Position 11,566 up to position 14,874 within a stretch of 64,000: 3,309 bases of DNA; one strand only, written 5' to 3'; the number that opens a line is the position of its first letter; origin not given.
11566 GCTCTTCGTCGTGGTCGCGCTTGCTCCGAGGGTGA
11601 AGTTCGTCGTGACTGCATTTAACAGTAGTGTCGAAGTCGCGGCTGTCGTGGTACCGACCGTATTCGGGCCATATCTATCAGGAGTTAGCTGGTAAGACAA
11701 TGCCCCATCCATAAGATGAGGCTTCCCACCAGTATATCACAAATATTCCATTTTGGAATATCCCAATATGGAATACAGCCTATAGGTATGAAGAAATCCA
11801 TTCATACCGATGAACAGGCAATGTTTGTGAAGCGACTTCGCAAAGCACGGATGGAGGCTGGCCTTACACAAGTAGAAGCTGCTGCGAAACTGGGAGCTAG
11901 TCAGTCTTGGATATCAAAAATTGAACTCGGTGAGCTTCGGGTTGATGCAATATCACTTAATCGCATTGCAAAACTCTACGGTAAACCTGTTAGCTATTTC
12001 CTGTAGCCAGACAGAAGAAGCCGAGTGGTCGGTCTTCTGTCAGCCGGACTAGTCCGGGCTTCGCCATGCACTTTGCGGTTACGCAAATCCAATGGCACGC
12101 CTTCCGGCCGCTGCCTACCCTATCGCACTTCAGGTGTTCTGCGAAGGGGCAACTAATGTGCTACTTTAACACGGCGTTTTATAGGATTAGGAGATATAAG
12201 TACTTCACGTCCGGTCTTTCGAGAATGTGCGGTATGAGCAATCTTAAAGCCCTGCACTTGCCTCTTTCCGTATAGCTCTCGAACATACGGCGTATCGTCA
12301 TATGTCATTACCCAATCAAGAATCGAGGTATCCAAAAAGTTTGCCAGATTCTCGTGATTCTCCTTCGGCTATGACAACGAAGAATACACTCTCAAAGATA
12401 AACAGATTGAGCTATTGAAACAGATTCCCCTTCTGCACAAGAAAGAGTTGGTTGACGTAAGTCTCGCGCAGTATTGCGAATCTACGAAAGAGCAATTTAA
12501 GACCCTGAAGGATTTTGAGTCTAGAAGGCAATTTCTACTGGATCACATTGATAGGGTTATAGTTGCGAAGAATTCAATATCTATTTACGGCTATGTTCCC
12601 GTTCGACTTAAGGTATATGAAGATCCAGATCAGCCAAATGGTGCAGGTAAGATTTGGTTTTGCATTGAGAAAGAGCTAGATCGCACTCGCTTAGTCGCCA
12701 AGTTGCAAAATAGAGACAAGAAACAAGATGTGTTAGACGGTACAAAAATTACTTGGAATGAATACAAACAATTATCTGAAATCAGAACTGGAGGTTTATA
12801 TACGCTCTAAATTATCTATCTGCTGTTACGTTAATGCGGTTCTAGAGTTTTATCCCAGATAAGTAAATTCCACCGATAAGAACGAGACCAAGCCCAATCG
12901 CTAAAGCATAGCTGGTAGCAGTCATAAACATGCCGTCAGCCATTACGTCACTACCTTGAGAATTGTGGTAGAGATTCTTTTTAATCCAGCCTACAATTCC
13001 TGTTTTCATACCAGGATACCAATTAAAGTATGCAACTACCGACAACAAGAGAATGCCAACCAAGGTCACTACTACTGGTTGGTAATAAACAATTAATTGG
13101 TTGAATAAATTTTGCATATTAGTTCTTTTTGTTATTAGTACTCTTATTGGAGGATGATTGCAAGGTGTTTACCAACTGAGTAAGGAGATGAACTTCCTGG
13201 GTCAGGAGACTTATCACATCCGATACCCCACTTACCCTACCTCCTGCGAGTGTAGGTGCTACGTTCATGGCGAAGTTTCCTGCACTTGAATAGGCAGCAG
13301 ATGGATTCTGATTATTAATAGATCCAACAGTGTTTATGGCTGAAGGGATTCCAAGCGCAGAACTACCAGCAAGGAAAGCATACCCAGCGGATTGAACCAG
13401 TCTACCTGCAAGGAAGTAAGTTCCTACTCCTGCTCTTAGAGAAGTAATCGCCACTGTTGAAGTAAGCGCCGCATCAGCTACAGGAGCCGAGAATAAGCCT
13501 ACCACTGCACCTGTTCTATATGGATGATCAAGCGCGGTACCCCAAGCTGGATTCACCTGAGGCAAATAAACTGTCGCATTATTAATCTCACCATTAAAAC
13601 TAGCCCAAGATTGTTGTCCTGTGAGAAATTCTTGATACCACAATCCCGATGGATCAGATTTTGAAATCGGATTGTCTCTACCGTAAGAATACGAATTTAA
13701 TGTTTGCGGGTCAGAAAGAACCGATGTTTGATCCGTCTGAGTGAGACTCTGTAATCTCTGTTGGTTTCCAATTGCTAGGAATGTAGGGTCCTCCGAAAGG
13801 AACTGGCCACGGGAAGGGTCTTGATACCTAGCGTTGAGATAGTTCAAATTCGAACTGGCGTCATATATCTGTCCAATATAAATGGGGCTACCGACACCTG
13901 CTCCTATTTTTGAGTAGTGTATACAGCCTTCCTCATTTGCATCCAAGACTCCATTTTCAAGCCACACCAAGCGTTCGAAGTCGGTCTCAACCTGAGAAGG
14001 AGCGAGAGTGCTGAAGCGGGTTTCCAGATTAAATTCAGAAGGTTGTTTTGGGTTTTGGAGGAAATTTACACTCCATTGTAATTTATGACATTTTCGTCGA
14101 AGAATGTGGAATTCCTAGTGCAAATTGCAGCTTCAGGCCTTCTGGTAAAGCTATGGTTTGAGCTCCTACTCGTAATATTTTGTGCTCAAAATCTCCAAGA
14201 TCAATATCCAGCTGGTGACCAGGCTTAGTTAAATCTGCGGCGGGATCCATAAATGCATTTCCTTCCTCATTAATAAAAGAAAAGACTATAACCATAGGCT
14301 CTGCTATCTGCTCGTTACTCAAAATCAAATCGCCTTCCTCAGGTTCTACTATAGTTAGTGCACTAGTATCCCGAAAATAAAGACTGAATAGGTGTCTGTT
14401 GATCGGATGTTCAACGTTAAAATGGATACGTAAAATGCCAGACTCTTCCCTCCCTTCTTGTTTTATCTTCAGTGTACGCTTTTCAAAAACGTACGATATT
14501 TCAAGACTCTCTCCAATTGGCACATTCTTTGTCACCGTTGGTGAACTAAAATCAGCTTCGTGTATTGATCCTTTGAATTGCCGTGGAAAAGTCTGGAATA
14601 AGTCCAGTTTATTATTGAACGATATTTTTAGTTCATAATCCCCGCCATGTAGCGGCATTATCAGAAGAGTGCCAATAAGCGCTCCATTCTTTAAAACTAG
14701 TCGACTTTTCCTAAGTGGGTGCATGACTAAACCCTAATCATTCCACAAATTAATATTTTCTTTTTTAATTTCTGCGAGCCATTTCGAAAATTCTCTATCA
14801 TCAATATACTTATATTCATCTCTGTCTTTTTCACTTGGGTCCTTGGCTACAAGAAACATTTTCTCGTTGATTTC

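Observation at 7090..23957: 17-kb AT-rich RHS toxin/immunity island inserted inside the mraY-ftsW-murG cell-wall cluster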

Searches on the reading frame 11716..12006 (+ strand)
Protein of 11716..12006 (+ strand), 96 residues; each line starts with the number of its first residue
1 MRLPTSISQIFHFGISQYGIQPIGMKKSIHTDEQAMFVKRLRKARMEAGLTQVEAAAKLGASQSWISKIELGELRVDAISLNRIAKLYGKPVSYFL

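Call 20: search_protein_families(library=pfam, proteins=[window:11716-12006:+], max_evalue=10)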
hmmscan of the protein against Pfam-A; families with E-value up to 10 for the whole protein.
window:11716-12006:+ (96 aa): 11 families
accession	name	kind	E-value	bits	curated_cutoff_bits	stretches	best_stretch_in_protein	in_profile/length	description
PF13560.12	HTH_31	-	2.4e-11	44.2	27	1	39-89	4-55/64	Helix-turn-helix domain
PF01381.28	HTH_3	-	3.9e-11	43.2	23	1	41-95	1-55/55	Helix-turn-helix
PF12844.13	HTH_19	-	2.7e-06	27.6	30.2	1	39-94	2-57/64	Helix-turn-helix domain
PF04545.22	Sigma70_r4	-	0.00017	21.5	24.1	1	43-70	17-41/50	Sigma-70, region 4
PF13744.12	HTH_37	-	0.00094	19.4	27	1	37-85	19-65/80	Helix-turn-helix domain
PF13384.12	HTH_23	-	0.0016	18.6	24.6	1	39-69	6-37/50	Homeodomain-like domain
PF13413.12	HTH_25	-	0.01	16.1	24.6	1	40-73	1-34/62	Helix-turn-helix domain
PF00157.23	Pou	-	0.024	15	27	1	31-63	3-41/72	Pou domain - N-terminal to homeobox domain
PF15731.11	MqsA_antitoxin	-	0.11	13.1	30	1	23-78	58-111/131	Antitoxin component of bacterial toxin-antitoxin system, MqsA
PF17762.8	HTH_ParB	-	0.14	12.8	22.6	1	42-68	13-39/102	ParB HTH domain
PF08535.16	KorB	-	0.14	12.6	22.3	1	48-68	2-22/89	KorB domain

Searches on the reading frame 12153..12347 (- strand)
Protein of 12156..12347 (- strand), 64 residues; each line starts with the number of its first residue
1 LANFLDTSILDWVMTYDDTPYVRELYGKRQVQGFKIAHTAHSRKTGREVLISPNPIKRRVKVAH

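Call 20: search_protein_families(library=pfam, proteins=[window:12153-12335:-], max_evalue=10)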
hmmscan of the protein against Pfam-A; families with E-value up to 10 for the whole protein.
window:12153-12335:- (60 aa): 1 family
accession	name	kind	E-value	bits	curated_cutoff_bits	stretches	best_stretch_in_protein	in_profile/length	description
PF00830.24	Ribosomal_L28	-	0.12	12.8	27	1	19-58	3-38/60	Ribosomal L28 family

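Call 33: search_protein_families(library=ncbifam, proteins=[window:12153-12335:-], max_evalue=0.1)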
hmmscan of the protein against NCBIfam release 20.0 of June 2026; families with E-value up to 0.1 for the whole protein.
window:12153-12335:- (60 aa): 0 families

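Call 35: search_dna_similar(query=window:12156-12347:-, collection=phages, mode=protein, max_evalue=1, max_rows=10)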
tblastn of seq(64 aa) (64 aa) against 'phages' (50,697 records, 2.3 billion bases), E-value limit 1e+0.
Records with a match: 12; places in all: 12; records where one place covers at least 80% of the query: 6.
Best place of each record, by identity: <60% 12.
By first word of the organism name: Bacteriophage 5; Vibrio 4; Marinobacter 1; Paracoccus 1; Pseudomonas 1.
By host as written in the record: Helicobacter bizzozeronii 4; Vibrio alginolyticus 2; Helicobacter bizzozeronii CIII-1 1; Vibrio cyclitrophicus 10N.286.54.E5 1; Vibrio cyclitrophicus 10N.286.55.C4 1; Marinobacter sp. D1S9 1; Paracoccus kondratievae NCIMB 13773T 1; - 1.
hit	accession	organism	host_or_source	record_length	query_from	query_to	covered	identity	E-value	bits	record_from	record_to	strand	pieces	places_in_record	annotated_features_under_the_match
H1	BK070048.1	Bacteriophage sp.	Helicobacter bizzozeronii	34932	1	52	81%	38.5%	3e-3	39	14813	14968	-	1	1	DNA-methyltransferase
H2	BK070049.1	Bacteriophage sp.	Helicobacter bizzozeronii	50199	1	52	81%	38.5%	5e-3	38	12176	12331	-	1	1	DNA-methyltransferase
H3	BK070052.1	Bacteriophage sp.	Helicobacter bizzozeronii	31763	1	52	81%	36.5%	1e-2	37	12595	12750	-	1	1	DNA-methyltransferase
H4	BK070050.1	Bacteriophage sp.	Helicobacter bizzozeronii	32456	1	52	81%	36.5%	1e-2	37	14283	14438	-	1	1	DNA-methyltransferase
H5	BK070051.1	Bacteriophage sp.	Helicobacter bizzozeronii CIII-1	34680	1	52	81%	36.5%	1e-2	37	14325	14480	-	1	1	DNA-methyltransferase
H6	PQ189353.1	Vibrio phage 10N.286.54.E5_PE002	Vibrio cyclitrophicus 10N.286.54.E5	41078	1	51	80%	31.4%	3e-1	34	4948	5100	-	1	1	hypothetical protein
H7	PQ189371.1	Vibrio phage 10N.286.55.C4_PE001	Vibrio cyclitrophicus 10N.286.55.C4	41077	1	51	80%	31.4%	3e-1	34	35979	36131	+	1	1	hypothetical protein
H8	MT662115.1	Vibrio phage ValB1MD-2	Vibrio alginolyticus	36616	12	58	73%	34.0%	3e-4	42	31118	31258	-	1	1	DNA adenine methylase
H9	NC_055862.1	Vibrio phage ValB1MD-2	Vibrio alginolyticus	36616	12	58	73%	34.0%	3e-4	42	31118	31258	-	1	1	DNA adenine methylase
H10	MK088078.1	Marinobacter phage AS1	Marinobacter sp. D1S9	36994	1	52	81%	30.8%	5e-3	38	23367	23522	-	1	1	DNA methyltransferase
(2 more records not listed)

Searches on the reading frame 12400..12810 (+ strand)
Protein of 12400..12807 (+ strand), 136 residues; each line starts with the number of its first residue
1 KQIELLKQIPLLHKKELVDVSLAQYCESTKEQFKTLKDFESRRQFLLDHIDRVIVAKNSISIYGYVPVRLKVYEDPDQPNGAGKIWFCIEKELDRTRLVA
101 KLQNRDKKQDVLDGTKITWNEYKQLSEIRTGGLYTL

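Call 20: search_protein_families(library=pfam, proteins=[window:12415-12810:+], max_evalue=10)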
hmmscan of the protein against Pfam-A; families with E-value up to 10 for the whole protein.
window:12415-12810:+ (131 aa): 3 families
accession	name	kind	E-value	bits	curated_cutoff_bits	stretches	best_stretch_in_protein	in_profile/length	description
PF06908.16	YpsA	-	0.04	14.3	27.7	1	15-50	95-132/168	YspA SLOG family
PF10438.15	Cyc-maltodext_C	-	0.055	14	22.2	1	85-119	32-66/76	Cyclo-malto-dextrinase C-terminal domain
PF13619.11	KTSC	-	0.21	11.8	25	1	14-46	23-55/58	KTSC domain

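Call 33: search_protein_families(library=ncbifam, proteins=[window:12415-12810:+], max_evalue=0.1)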
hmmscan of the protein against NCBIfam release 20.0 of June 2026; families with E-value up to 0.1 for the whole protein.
window:12415-12810:+ (131 aa): 1 family
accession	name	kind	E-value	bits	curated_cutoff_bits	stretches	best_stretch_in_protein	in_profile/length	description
TIGR02834.1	spo_ytxC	equivalog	0.076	12.7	206.95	0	26-69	112-155/276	putative sporulation protein YtxC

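Call 36: search_dna_similar(query=window:12400-12807:+, collection=phages, mode=protein, max_evalue=1, max_rows=10)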
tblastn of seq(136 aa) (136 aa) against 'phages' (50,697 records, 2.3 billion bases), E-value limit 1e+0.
No match.

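Call 37: search_dna_similar(query=window:12400-12807:+, collection=plasmids, mode=protein, max_evalue=1, max_rows=10)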
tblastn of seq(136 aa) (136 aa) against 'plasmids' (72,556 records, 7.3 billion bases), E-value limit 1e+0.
Records with a match: 2; places in all: 2; records where one place covers at least 80% of the query: 0.
Best place of each record, by identity: <60% 2.
By first word of the organism name: Komagataeibacter 2.
By predicted mobility (MOB-suite, as given by PLSDB): non-mobilizable 2.
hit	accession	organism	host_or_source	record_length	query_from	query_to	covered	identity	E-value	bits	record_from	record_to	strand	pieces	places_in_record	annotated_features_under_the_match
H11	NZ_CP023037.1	Komagataeibacter saccharivorans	vinegar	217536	50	84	26%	45.7%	1e-1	39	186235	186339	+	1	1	none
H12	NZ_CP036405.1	Komagataeibacter saccharivorans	whole organism,fruit fly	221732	50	84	26%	42.9%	5e-1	37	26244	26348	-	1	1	none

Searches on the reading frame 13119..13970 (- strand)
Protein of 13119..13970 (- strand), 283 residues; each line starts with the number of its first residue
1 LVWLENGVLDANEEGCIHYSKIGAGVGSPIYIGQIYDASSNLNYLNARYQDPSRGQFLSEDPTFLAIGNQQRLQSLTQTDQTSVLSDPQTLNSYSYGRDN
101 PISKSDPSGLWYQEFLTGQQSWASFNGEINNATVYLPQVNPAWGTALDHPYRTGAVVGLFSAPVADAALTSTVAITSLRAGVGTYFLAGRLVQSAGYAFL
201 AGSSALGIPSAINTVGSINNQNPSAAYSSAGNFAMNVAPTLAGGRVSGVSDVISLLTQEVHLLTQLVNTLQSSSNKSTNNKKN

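Call 4: search_protein_families(library=pfam, proteins=[window:13119-13970:-], max_evalue=0.01)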
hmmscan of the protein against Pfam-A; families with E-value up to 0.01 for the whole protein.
window:13119-13970:- (283 aa): 0 families

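Call 33: search_protein_families(library=ncbifam, proteins=[window:13119-13970:-], max_evalue=0.1)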
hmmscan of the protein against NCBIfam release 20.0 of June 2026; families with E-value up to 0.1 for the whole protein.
window:13119-13970:- (283 aa): 2 families
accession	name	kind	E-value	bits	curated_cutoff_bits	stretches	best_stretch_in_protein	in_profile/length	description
TIGR03696.1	Rhs_assc_core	domain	2.7e-11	43.8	32.5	1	31-110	19-76/76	RHS repeat-associated core domain-containing protein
NF041261.1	RHS_core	equivalog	0.066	11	2000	0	33-66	1207-1240/1261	RHS element core protein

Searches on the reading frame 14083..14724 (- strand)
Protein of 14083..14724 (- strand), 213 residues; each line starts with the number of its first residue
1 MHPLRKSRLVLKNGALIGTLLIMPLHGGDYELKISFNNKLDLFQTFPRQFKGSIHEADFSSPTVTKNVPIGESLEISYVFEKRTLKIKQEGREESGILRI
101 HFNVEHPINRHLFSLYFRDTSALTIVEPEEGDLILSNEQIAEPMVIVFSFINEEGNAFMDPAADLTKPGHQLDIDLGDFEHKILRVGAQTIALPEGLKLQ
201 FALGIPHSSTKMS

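Call 4: search_protein_families(library=pfam, proteins=[window:14083-14724:-], max_evalue=0.01)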
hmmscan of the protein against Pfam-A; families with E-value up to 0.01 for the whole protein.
window:14083-14724:- (213 aa): 0 families

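Call 20: search_protein_families(library=pfam, proteins=[window:14083-14724:-], max_evalue=10)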
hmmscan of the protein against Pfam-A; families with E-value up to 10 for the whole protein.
window:14083-14724:- (213 aa): 0 families

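Call 33: search_protein_families(library=ncbifam, proteins=[window:14083-14724:-], max_evalue=0.1)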
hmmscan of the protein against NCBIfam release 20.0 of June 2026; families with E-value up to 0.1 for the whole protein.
window:14083-14724:- (213 aa): 0 families
